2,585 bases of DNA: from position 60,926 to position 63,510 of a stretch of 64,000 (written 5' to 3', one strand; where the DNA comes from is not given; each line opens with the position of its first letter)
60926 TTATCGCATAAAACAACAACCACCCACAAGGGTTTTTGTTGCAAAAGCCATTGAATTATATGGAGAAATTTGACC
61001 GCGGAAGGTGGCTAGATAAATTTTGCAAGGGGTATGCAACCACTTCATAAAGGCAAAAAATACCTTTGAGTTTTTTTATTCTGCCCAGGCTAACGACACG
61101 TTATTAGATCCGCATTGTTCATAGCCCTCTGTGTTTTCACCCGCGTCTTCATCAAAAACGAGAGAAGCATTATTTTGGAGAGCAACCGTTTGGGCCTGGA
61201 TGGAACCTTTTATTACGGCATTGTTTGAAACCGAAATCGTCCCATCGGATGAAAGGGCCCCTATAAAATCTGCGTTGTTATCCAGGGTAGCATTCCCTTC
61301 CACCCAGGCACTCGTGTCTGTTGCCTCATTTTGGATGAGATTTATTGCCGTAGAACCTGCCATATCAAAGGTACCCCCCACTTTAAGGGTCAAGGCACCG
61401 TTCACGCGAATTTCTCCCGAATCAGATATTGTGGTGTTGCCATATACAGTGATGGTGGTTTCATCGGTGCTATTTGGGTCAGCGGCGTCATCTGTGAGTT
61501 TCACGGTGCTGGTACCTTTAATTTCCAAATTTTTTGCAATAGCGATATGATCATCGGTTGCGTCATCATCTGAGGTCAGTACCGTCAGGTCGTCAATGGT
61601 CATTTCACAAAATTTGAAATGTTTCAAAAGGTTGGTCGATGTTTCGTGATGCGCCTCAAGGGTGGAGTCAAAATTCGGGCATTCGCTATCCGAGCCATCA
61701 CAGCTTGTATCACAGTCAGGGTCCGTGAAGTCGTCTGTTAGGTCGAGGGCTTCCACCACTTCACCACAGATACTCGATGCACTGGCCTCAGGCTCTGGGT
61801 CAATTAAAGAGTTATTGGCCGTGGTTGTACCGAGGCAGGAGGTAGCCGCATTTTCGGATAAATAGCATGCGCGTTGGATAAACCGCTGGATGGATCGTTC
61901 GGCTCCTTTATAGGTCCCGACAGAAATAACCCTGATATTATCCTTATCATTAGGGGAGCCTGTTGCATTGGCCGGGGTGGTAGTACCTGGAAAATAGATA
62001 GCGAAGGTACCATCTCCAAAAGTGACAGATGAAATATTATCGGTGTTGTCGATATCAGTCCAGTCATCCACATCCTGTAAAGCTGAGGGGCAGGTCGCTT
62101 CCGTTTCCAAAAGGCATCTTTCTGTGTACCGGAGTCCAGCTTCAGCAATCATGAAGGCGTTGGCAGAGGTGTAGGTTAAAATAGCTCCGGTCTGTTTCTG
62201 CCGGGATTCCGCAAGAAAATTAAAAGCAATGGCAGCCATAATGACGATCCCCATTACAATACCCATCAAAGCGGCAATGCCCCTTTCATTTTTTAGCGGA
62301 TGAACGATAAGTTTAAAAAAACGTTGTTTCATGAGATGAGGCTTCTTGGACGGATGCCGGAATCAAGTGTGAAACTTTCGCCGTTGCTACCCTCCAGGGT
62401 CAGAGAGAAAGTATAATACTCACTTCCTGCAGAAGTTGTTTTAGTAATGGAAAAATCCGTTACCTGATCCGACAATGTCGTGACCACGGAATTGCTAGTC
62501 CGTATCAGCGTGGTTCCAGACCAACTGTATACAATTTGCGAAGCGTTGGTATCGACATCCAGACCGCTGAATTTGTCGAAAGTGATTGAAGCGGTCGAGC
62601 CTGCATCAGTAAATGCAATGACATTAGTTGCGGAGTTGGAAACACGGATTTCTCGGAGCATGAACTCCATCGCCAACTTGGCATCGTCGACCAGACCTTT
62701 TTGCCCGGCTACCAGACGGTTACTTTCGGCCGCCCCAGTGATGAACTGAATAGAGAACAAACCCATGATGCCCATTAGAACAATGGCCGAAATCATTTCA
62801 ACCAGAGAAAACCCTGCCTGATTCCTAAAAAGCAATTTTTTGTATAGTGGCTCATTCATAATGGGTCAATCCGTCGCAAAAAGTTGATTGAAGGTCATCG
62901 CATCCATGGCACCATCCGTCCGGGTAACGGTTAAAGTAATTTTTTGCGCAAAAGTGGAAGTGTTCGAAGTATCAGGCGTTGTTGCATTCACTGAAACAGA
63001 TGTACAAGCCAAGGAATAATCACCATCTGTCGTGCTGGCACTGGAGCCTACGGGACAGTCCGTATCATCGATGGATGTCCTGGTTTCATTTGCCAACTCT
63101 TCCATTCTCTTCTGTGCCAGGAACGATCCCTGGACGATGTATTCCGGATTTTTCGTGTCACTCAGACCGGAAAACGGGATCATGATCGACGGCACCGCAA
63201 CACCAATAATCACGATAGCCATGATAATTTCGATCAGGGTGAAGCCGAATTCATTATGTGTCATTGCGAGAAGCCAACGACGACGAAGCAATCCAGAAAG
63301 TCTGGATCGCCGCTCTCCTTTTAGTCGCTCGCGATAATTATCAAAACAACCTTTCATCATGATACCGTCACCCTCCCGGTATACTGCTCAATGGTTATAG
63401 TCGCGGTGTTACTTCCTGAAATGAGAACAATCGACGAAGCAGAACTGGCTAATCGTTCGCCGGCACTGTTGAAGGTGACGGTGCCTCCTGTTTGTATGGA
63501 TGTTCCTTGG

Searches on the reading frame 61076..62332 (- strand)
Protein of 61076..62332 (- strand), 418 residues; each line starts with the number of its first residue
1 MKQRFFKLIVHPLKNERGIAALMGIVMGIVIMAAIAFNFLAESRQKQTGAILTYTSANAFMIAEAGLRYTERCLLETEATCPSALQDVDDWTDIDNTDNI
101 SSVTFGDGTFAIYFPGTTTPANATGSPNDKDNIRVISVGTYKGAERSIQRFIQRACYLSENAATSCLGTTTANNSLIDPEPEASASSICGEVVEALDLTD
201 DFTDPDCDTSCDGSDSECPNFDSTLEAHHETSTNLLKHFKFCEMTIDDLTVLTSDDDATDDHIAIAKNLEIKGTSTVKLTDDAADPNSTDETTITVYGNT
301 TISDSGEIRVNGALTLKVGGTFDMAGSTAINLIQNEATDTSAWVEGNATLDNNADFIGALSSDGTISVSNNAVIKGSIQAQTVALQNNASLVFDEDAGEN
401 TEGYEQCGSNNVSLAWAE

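Call 47: search_protein_families(library=ncbifam, proteins=[window:61076-62332:-], max_evalue=0.00001)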
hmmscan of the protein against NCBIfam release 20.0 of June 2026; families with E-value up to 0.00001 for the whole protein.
window:61076-62332:- (418 aa): 0 families

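Call 83: search_protein_families(library=pfam, proteins=[window:61076-62332:-], max_evalue=0.01)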
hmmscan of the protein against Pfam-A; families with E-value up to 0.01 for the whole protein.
window:61076-62332:- (418 aa): 2 families
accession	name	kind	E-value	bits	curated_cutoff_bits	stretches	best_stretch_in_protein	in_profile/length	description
PF23981.1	DUF7305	-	0.00017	21.9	27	1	288-396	68-181/185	Domain of unknown function (DUF7305)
PF11999.13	Ice_binding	-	0.0016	18.5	28.7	1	310-389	124-206/208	Ice-binding-like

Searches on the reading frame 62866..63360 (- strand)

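Call 83: search_protein_families(library=pfam, proteins=[window:62866-63360:-], max_evalue=0.01)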
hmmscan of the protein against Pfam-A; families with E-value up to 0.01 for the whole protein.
window:62866-63360:- (164 aa): 2 families
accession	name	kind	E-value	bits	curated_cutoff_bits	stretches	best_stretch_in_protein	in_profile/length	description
PF07963.17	N_methyl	-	2.3e-05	24.2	21.2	1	36-55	3-22/27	Prokaryotic N-terminal methylation motif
PF16410.10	DUF5018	-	0.0064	15.8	38.2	1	89-154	141-207/352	Domain of unknown function (DUF5018)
